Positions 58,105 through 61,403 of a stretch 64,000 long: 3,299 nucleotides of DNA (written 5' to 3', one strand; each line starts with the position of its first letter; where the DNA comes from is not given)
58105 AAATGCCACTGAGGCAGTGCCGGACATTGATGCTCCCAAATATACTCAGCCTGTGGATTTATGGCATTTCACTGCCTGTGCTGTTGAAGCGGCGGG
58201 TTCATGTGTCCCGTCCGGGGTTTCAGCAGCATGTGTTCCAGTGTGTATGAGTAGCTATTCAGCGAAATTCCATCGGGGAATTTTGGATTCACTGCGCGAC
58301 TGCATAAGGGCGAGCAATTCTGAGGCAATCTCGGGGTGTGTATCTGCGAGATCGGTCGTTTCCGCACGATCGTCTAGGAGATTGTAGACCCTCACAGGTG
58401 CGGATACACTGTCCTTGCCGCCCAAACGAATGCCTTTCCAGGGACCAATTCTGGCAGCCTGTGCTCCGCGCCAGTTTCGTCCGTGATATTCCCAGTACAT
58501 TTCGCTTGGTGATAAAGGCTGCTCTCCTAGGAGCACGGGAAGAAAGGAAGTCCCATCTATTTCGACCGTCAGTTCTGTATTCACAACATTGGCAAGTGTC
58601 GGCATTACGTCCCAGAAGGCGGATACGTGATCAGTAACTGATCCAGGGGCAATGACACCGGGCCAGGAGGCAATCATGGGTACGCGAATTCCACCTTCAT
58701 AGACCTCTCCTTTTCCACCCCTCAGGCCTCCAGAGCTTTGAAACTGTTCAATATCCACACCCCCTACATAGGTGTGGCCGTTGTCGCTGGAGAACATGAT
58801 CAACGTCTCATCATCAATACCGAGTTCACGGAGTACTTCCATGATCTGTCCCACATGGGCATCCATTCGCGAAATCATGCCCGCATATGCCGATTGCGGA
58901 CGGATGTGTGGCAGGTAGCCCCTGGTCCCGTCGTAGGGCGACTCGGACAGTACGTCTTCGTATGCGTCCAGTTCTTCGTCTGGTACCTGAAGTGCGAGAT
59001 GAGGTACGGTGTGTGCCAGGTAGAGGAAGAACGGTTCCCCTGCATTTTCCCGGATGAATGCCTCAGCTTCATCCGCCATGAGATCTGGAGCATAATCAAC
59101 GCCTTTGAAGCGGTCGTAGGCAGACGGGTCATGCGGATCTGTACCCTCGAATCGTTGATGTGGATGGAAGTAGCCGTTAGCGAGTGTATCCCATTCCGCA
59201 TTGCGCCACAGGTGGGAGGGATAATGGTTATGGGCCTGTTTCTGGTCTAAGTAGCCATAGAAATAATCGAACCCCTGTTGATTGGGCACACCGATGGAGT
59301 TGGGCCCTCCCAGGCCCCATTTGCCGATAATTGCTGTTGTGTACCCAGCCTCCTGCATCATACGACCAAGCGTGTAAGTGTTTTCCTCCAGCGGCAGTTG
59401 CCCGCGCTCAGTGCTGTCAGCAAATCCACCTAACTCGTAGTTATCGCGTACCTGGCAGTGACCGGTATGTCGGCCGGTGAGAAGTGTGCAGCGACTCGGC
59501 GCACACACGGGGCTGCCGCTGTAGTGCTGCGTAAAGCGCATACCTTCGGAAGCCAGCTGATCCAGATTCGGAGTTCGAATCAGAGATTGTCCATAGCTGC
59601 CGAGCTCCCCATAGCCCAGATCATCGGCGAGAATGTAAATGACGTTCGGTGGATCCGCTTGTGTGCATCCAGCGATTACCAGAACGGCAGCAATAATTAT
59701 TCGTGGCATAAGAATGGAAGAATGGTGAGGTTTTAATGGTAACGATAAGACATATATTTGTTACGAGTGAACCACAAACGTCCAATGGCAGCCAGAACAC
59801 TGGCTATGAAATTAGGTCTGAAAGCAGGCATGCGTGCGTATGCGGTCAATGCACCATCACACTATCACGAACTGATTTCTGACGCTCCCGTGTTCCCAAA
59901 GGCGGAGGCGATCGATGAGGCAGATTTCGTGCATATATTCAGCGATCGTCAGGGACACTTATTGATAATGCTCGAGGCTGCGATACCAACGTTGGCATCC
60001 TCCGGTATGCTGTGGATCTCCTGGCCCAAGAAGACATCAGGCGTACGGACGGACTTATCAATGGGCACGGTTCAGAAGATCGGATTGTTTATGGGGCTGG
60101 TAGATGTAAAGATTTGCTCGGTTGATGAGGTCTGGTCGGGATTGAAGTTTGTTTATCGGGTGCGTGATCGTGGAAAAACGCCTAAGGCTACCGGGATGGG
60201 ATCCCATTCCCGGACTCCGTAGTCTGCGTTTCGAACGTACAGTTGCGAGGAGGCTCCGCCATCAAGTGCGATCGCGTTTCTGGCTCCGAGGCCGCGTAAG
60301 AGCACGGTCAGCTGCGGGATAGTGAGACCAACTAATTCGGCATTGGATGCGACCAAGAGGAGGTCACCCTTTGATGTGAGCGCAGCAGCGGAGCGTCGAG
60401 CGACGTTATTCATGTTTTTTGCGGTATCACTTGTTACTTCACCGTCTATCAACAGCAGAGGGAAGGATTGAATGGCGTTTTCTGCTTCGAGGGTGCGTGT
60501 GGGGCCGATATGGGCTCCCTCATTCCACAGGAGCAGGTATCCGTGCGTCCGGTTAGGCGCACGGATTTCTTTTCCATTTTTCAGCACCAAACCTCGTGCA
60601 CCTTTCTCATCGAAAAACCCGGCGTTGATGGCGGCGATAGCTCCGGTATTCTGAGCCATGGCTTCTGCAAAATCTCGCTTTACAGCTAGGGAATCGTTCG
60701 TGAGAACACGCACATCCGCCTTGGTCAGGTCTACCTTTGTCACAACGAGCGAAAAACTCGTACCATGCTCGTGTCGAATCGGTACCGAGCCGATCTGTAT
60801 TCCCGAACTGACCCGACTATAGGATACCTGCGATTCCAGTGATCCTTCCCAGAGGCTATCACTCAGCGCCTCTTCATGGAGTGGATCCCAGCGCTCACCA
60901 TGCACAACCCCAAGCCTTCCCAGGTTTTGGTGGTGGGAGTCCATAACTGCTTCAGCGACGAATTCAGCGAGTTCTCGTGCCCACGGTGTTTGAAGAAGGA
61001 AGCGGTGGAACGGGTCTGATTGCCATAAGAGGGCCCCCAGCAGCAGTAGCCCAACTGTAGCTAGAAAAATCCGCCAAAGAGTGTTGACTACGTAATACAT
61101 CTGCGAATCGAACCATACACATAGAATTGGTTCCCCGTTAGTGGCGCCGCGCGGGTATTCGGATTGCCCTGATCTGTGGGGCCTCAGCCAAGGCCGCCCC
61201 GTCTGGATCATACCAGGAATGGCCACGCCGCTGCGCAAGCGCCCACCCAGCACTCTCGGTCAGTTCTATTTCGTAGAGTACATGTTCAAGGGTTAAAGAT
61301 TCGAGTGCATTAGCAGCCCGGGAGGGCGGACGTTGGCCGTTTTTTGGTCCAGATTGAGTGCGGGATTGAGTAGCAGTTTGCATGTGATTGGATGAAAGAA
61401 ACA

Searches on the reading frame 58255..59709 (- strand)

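Call 73: search_protein_families(library=pfam, proteins=[window:58255-59709:-], max_evalue=0.00001)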
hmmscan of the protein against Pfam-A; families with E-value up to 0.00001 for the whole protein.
window:58255-59709:- (484 aa): 3 families
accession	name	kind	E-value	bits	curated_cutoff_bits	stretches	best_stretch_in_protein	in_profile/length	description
PF00884.28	Sulfatase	-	5.5e-55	187.2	25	1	21-376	1-299/301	Sulfatase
PF01663.27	Phosphodiest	-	2.1e-09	37.9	23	1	45-353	19-263/342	Type I phosphodiesterase / nucleotide pyrophosphatase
PF16347.10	SGSH_C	-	1.1e-08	35.8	29.3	1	336-410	11-86/154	N-sulphoglucosamine sulphohydrolase, C-terminal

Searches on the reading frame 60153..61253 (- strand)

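Call 73: search_protein_families(library=pfam, proteins=[window:60153-61253:-], max_evalue=0.00001)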
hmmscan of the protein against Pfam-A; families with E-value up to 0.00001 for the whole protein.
window:60153-61253:- (366 aa): 1 family
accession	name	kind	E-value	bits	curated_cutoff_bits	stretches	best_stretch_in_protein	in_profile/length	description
PF09992.14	NAGPA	-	1.3e-25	91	25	1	204-359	2-168/169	Phosphodiester glycosidase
